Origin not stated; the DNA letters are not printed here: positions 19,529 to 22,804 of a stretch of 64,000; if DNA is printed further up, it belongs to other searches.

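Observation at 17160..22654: Candidate undescribed nuclease/phosphoesterase operon: 991-aa double-metallophosphoesterase protein + beta-CASP MBL nuclease + two unknown proteins, compositionally distinct, abutting the element boundary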

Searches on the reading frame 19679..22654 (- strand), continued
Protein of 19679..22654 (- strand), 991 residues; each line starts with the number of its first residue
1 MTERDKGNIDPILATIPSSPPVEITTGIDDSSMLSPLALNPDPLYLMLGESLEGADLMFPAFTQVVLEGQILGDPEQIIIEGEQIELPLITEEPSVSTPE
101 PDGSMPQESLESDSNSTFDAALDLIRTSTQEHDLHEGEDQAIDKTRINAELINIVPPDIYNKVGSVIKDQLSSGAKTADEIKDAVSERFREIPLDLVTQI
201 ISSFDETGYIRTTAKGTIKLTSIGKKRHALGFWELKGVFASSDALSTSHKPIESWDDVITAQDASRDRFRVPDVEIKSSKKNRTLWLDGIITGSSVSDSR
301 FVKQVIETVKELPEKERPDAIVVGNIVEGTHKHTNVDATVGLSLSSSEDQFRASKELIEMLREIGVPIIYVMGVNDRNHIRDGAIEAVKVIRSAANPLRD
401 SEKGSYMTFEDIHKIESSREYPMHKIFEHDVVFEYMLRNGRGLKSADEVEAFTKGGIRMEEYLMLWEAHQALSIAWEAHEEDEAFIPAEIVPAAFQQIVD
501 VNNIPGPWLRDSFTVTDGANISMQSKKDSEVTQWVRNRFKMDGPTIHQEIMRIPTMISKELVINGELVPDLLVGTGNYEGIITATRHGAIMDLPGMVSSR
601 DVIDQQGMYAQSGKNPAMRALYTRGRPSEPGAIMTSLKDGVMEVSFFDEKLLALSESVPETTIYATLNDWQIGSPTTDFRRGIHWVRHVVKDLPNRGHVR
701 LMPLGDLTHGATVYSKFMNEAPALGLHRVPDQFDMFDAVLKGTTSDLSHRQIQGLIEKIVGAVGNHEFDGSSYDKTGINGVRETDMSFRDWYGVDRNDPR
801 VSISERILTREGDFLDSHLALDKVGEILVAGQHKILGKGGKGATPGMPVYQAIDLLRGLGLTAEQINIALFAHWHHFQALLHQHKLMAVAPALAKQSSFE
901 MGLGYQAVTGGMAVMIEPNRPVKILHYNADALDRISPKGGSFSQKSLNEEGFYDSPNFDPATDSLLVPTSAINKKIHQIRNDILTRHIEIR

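Call 50: find_encoding_contigs(protein=P0008, flank=10000, max_places=3)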
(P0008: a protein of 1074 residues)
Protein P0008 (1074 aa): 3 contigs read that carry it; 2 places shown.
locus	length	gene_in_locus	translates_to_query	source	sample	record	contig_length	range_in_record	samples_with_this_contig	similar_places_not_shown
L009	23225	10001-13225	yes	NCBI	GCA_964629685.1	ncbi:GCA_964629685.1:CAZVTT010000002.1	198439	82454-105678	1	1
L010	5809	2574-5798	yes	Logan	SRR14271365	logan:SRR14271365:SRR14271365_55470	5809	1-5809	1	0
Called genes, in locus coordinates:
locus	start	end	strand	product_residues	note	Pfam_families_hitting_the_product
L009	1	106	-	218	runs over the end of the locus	PF01520:Amidase_3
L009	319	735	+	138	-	-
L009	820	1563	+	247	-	PF00376:MerR, PF13411:MerR_1, PF07739:TipAS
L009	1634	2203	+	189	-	-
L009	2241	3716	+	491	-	PF03062:MBOAT, PF13813:MBOAT_2 (weak)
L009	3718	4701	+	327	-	-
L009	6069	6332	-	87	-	PF01638:HxlR, PF01047:MarR (weak)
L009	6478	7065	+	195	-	PF02525:Flavodoxin_2, PF03358:FMN_red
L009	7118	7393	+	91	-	-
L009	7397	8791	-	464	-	PF00067:p450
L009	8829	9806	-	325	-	PF04014:MazE_antitoxin, PF01895:PhoU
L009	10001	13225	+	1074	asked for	-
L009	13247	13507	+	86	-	-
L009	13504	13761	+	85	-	-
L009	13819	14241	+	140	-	PF08570:DUF1761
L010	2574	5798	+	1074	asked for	-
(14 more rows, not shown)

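Call 53: find_related_loci(query=A4, collection=genome_contigs, flank=6000)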
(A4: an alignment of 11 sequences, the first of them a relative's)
Query A4 (991 aa) in genome_contigs; peptide patterns used: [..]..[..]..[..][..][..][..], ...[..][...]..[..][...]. (x = any residue, [..] = any of these).
62 stretches matched a pattern; 4 encode a relative of the query (tblastn E <= 1e-3); 4 distinct loci.
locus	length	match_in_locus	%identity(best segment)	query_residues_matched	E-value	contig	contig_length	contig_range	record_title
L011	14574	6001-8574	33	120-984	1e-123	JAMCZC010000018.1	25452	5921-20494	MAG: Patescibacteria group bacterium isolate FK_Sedi_B_Bin.322 NODE_6257_length_25452_cov_39.4265, whole genome shotgun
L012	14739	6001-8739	28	53-984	3e-95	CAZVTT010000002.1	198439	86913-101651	MAG TPA_asm: uncultured Gammaproteobacteria bacterium isolate SRP292972_co1_32 genome assembly, contig: NODE_96_length_1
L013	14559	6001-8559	29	150-984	2e-92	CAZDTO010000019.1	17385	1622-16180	MAG TPA_asm: uncultured Gammaproteobacteria bacterium isolate binchicken_co38_474 genome assembly, contig: NODE_6897_len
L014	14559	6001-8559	23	150-983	3e-45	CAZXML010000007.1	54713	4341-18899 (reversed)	MAG TPA_asm: uncultured Gammaproteobacteria bacterium isolate SRP119689_co1_192 genome assembly, contig: NODE_645_length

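Call 62: search_solved_structures(query=A2, max_evalue=10, show_alignments=3)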
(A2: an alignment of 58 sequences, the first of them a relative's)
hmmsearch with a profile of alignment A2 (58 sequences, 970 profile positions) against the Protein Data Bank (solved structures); distinct sequences matched with E-value up to 10: 8.
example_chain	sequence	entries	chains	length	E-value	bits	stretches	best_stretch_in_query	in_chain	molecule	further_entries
6knb_A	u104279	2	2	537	0.08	14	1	633-721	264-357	DNA polymerase II small subunit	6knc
5z56_Z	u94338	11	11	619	0.26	12.3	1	31-168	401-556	BUD13 homolog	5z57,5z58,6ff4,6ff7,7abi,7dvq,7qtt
3rof_A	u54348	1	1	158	0.47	11.4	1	461-504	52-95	Low molecular weight protein-tyrosine-phosphatase ptpA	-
5h31_A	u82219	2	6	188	0.62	11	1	31-137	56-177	Caspase-8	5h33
26st_A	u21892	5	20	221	2.4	9.1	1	321-370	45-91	N-carbamoylsarcosine amidohydrolase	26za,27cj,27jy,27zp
4dt0_A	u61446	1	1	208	3.1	8.7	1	47-169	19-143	V-type ATP synthase subunit E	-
2dm9_A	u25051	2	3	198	4.5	8.2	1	51-169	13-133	V-type ATP synthase subunit E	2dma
28op_K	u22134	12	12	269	5.3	7.9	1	55-211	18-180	Centromere protein K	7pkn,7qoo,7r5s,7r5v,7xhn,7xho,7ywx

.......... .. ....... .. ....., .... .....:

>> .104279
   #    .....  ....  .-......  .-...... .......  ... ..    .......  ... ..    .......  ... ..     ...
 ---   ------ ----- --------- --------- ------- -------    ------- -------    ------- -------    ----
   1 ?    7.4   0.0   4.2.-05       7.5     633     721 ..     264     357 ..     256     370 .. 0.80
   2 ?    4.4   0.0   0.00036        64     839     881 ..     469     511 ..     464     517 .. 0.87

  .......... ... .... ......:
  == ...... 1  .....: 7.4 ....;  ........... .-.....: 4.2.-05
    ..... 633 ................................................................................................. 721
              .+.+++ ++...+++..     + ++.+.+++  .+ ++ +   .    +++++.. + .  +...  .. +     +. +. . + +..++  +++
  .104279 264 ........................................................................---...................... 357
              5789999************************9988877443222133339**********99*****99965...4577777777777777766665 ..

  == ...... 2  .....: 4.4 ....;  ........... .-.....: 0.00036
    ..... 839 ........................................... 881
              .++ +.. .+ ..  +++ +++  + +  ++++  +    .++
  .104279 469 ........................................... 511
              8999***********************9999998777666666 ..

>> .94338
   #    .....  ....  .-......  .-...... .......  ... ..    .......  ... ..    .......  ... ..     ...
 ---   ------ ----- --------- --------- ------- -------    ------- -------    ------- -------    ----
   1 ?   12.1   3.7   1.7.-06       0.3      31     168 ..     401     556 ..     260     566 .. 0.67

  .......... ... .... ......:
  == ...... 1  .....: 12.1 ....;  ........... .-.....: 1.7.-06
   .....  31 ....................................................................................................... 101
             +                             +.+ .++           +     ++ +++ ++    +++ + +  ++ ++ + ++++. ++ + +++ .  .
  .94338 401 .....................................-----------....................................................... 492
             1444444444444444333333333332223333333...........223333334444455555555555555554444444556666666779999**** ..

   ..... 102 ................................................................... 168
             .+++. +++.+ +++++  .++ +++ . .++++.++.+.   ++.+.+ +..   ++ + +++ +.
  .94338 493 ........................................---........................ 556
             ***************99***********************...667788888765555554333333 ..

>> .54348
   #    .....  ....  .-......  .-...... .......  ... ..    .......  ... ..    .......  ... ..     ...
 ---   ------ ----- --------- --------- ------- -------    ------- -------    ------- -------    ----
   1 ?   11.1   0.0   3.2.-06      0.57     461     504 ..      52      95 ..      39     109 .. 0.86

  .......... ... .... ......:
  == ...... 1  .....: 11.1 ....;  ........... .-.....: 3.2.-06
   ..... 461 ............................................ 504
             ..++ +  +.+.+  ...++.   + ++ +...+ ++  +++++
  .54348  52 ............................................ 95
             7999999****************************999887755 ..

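Call 68: predict_structure(alignment_id=A2)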
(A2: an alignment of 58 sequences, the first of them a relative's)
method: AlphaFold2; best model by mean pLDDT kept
length: 991 residues; sequences in the alignment: 58
mean_pLDDT: 85.4   pTM: 0.84
mean pLDDT of the five models: 85.4, 84.1, 84.0, 83.3, 82.4
residues with pLDDT >= 90: 702; 70-90: 147; 50-70: 25; < 50: 117
segments of 3 or more residues with pLDDT < 50: 1-113, 400-402
pLDDT, mean of each block of 10 residues (from residue 1): 33 33 34 33 33 31 30 32 30 33 37 68 89 76 81 92 96 95 95 94 92 93 89 93 84 94 92 92 96 94 98 96 95 91 94 98 97 95 95 74 72 94 96 98 95 92 97 90 81 96 93 96 84 93 84 94 96 96 95 95 91 87 92 96 98 98 98 94 97 97 96 82 85 96 98 98 92 86 96 96 92 91 97 82 75 92 94 96 97 93 90 98 97 94 98 96 92 97 80 39
secondary structure, 60 per line:
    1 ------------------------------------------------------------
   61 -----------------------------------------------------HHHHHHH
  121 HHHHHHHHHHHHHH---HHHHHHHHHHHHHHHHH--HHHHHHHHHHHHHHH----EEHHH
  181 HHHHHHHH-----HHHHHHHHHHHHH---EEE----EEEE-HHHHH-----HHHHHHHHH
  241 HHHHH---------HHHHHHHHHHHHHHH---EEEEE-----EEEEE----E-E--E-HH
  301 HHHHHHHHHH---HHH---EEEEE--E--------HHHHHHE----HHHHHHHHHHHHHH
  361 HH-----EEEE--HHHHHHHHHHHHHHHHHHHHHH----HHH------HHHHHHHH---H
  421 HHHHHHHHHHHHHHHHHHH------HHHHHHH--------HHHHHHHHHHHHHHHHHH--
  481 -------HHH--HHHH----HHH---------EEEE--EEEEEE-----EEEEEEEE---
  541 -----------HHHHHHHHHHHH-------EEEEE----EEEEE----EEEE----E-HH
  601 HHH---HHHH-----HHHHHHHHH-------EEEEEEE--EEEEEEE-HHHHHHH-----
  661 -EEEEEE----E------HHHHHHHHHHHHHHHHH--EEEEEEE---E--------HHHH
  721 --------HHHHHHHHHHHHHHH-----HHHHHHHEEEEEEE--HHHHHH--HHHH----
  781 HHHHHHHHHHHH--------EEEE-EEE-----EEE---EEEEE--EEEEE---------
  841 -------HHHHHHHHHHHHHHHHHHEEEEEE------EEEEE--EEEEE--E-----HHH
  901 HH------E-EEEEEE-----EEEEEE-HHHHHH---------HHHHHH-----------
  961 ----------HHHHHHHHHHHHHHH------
elements in order (helices of 4 or more, strands of 3 or more residues): H114-134 H138-154 H157-171 H178-188 H194-206 E210-212 E217-220 H222-226 H232-245 H255-269 E273-277 E283-287 H299-310 E320-324 H336-341 H347-362 E368-371 H374-395 H409-416 H420-439 H446-452 H461-478 H493-496 E513-516 E519-524 E530-537 H552-563 E571-575 E580-584 E589-592 H599-603 H607-610 H616-624 E632-638 E641-647 H649-655 E662-667 H679-695 E698-704 H717-720 H729-743 H749-755 E756-762 H765-770 H773-776 H781-792 E801-804 E806-808 E814-816 E820-824 E827-831 H848-865 E866-871 E878-882 E885-889 H898-902 E911-916 E922-927 H929-934 H944-949 H971-985

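Call 71: fold_search(model_id=the predicted structure, library=pdb)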
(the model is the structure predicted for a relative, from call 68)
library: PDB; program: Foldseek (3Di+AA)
matches with E <= 10: 795; with E <= 0.001: 31
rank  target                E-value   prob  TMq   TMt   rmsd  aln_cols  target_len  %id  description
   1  8ppt_A                2.3e-07  1.00  0.20  0.40  15.3       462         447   11  Pyrococcus abyssi DNA polymerase D (PolD) in its editing mode bound to a primer/template substrate containing a mismat (released 2023-12-20)
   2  9f29_A                5.5e-07  1.00  0.19  0.40  12.1       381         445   12  Pyrococcus abyssi PolD in complex with Rpa2 winged-helix domain class 1 (composite map) (released 2024-12-04)
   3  6hmf_A                5.5e-07  1.00  0.20  0.40  15.4       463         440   11  D-family DNA polymerase - DP1 subunit (3'-5' proof-reading exonuclease) H451 proof-reading deficient variant (released 2019-01-30)
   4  6t8h_A                6.1e-07  1.00  0.19  0.42  10.1       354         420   13  Cryo-EM structure of the DNA-bound PolD-PCNA processive complex from P. abyssi (released 2020-03-04)
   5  9f2a_A                7.1e-07  1.00  0.20  0.40  16.0       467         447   12  Pyrococcus abyssi PolD in complex with Rpa2 winged-helix domain class 2 (composite map) (released 2024-12-04)
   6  5ihe_A                7.8e-07  1.00  0.19  0.39  16.0       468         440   12  D-family DNA polymerase - DP1 subunit (3'-5' proof-reading exonuclease) (released 2016-08-31)
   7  5ihe_B                8.2e-07  1.00  0.20  0.40  15.1       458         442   12  D-family DNA polymerase - DP1 subunit (3'-5' proof-reading exonuclease) (released 2016-08-31)
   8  6hmf_B                8.2e-07  1.00  0.20  0.40  15.3       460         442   12  D-family DNA polymerase - DP1 subunit (3'-5' proof-reading exonuclease) H451 proof-reading deficient variant (released 2019-01-30)
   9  6hms_A                3.1e-06  1.00  0.19  0.43  12.6       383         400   12  Cryo-EM map of DNA polymerase D from Pyrococcus abyssi in complex with DNA (released 2019-01-30)
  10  6knb_A                6.0e-06  1.00  0.20  0.42  15.7       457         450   12  PolD-PCNA-DNA (form A) (released 2020-08-05)
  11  2bq8                  6.8e-05  1.00  0.15  0.41  10.3       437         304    8  Crystal structure of human purple acid phosphatase with an inhibitory conformation of the repression loop (released 2005-10-24)
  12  3ib7                  8.3e-05  1.00  0.17  0.46  10.3       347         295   12  Crystal structure of full length Rv0805 (released 2009-09-29)
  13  2hy1                  2.5e-04  1.00  0.15  0.51   6.2       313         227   12  Crystal structure of Rv0805 (released 2006-12-26)
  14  8ttd_A                2.8e-04  1.00  0.13  0.60   7.6       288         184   11  Structure of VPS29 complexed with Fam21A repeat 21 (1328-1341) (released 2024-08-21)
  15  6xs7_A                3.3e-04  1.00  0.14  0.64   7.3       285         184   10  Crystal structure of human Vps29 complexed with RaPID-derived cyclic peptide RT-D2 (released 2021-07-14)
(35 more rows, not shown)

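Call 84: search_protein_families(library=phrogs, proteins=[window:19679-22654:-], max_evalue=0.01)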
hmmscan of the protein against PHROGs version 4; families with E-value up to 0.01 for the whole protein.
window:19679-22654:- (991 aa): 2 families
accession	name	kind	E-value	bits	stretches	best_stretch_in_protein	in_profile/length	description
phrog_7339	-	DNA, RNA and nucleotide metabolism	0.00023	21.6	0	666-717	34-81/263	DNA repair exonuclease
phrog_284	-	DNA, RNA and nucleotide metabolism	0.0036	17.3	1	863-921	326-385/398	exonuclease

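Call 88: find_encoding_contigs(protein=P0009, flank=8000, max_places=2)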
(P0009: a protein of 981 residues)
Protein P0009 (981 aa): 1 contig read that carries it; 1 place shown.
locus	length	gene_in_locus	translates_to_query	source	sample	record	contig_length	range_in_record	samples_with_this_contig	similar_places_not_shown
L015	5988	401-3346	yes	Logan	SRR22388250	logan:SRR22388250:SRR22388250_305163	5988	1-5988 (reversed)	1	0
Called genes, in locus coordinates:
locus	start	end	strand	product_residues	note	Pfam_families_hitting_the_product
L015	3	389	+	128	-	?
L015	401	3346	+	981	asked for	-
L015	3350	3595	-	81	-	PF00072:Response_reg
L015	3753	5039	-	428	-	PF01566:Nramp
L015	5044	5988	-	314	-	?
